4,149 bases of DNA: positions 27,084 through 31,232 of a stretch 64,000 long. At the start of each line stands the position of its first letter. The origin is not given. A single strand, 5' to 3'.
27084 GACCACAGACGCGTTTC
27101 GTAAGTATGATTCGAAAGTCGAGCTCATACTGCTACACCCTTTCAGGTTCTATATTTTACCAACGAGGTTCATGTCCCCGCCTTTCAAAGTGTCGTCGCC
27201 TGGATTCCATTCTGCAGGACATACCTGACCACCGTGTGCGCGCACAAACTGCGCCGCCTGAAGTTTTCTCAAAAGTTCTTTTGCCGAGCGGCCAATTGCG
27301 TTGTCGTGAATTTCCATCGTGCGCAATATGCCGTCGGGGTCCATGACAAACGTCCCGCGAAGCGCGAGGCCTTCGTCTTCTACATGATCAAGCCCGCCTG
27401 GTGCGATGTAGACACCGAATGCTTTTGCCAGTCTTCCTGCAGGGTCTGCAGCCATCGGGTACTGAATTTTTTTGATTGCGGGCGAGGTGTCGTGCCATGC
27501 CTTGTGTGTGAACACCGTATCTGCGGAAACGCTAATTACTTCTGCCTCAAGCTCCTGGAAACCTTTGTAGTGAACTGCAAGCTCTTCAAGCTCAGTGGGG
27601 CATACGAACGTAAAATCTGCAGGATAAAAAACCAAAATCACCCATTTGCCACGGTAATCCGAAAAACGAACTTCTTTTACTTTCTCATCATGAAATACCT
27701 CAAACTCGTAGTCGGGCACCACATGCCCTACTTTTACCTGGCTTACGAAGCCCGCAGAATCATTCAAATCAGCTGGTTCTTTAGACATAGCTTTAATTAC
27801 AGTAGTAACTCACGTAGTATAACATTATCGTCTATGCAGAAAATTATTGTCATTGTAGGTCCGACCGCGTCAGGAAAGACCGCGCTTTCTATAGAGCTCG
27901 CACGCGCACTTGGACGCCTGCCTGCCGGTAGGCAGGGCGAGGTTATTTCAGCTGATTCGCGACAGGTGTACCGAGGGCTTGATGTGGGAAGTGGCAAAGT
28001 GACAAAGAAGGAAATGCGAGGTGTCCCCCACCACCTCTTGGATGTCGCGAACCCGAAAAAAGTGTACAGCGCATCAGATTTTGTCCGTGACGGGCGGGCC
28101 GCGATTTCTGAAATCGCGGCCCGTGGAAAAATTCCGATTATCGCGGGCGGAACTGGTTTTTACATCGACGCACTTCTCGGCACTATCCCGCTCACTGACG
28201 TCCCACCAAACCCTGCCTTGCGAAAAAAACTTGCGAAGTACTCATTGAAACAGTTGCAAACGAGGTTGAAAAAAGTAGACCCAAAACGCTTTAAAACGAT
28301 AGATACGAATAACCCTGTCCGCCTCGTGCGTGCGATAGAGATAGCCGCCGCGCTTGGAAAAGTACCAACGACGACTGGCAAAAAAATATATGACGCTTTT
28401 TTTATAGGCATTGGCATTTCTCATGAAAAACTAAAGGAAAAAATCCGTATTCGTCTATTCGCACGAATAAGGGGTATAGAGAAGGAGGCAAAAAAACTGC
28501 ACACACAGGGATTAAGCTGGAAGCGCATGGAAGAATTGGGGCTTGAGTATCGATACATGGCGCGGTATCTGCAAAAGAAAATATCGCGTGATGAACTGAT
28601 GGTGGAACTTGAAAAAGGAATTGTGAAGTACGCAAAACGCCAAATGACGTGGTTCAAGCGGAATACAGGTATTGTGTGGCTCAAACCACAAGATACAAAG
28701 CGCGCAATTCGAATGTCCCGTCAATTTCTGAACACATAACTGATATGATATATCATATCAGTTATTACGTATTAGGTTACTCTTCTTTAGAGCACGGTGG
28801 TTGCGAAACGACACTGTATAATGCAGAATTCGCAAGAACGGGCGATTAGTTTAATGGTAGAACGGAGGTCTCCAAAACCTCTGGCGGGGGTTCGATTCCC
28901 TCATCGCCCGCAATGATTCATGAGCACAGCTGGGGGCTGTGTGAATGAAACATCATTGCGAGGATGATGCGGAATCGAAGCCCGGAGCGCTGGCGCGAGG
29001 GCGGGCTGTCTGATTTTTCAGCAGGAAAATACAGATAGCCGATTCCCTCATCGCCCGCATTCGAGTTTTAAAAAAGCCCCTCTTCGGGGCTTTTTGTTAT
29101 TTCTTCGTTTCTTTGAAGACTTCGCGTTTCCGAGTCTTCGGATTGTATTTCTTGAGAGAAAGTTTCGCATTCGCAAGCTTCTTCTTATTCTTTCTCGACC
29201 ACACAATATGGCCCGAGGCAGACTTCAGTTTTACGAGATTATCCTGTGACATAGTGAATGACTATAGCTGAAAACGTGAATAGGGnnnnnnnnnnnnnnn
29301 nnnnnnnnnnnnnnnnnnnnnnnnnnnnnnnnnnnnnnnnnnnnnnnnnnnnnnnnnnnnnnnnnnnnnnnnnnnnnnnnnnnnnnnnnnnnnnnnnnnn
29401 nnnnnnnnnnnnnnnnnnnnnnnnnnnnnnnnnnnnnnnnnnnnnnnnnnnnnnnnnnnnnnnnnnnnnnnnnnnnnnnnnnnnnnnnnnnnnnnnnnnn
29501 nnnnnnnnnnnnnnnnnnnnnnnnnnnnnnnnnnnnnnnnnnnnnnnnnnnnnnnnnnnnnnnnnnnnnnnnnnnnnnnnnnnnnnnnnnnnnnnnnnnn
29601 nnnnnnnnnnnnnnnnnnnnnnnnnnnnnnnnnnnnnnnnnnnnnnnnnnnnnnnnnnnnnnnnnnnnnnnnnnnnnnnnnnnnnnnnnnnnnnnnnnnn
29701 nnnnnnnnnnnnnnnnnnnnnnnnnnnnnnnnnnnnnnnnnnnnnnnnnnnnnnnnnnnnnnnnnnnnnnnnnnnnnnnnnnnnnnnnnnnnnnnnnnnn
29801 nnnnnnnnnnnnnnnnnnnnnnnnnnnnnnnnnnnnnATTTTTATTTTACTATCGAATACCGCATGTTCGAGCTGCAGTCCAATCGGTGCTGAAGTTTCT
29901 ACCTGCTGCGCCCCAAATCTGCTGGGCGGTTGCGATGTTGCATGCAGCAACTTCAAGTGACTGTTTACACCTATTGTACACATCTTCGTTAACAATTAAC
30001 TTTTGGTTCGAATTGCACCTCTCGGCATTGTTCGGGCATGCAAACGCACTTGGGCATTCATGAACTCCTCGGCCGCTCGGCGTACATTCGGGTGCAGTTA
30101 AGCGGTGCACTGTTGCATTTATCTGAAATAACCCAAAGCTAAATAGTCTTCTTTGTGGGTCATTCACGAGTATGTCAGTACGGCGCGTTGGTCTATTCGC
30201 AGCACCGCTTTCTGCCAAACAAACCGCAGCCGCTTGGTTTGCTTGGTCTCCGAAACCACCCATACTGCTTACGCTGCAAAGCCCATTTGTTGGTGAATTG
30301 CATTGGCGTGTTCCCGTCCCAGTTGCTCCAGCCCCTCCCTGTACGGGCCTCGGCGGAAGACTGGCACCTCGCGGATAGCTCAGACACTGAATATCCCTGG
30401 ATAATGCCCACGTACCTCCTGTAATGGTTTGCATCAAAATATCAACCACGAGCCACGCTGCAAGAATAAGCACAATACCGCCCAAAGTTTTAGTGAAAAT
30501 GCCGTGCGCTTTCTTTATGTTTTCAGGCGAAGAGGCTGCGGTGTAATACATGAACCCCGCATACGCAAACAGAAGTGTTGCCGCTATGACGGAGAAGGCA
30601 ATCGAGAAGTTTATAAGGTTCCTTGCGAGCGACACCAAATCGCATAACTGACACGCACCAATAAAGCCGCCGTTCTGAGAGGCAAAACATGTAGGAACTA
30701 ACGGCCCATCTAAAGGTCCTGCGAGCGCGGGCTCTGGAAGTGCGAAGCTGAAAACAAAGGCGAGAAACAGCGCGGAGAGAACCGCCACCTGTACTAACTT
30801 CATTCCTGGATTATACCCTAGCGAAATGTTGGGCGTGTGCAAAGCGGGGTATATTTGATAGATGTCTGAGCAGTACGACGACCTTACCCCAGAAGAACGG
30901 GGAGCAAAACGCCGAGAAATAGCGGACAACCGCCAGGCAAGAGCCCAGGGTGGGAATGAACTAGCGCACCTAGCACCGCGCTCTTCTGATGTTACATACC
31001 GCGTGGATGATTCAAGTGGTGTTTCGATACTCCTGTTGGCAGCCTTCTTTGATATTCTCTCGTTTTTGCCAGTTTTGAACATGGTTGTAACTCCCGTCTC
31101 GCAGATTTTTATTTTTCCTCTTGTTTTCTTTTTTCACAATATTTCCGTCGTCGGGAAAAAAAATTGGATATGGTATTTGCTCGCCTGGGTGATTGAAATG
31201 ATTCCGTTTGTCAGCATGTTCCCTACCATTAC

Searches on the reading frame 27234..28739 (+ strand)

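Call 86: search_protein_families(library=pfam, proteins=[window:27234-28739:+], max_evalue=0.001)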
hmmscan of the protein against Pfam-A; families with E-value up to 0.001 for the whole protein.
window:27234-28739:+ (501 aa): 2 families
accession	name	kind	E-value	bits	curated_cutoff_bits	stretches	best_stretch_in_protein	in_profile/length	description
PF01715.23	IPPT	-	3.1e-60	204.3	23.6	1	244-476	1-242/243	IPP transferase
PF01745.22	IPT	-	1.4e-07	31.6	20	1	203-267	2-59/233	Isopentenyl transferase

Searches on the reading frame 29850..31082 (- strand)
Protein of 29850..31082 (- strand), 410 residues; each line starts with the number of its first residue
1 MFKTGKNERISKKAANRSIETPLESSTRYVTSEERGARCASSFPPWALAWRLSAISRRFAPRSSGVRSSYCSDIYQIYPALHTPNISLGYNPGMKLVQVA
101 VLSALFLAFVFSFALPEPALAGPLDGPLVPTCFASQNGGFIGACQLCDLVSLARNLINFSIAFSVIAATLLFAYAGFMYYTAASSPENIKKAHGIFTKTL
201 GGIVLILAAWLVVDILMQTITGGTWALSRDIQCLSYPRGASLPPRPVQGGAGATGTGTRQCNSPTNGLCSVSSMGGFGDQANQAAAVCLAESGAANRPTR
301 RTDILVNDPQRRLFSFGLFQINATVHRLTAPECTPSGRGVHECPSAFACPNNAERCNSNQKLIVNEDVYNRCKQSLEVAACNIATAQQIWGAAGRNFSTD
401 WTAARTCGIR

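Call 86: search_protein_families(library=pfam, proteins=[window:29850-31082:-], max_evalue=0.001)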
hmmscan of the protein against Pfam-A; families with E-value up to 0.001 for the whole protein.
window:29850-31082:- (410 aa): 2 families
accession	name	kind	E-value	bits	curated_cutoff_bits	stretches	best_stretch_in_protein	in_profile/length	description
PF18896.5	SLT_3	-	1.7e-05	25.6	27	1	273-330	6-58/89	Lysozyme like domain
PF18895.5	T4SS_pilin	-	3.4e-05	24.3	26.6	1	162-216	15-71/71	Type IV secretion system pilin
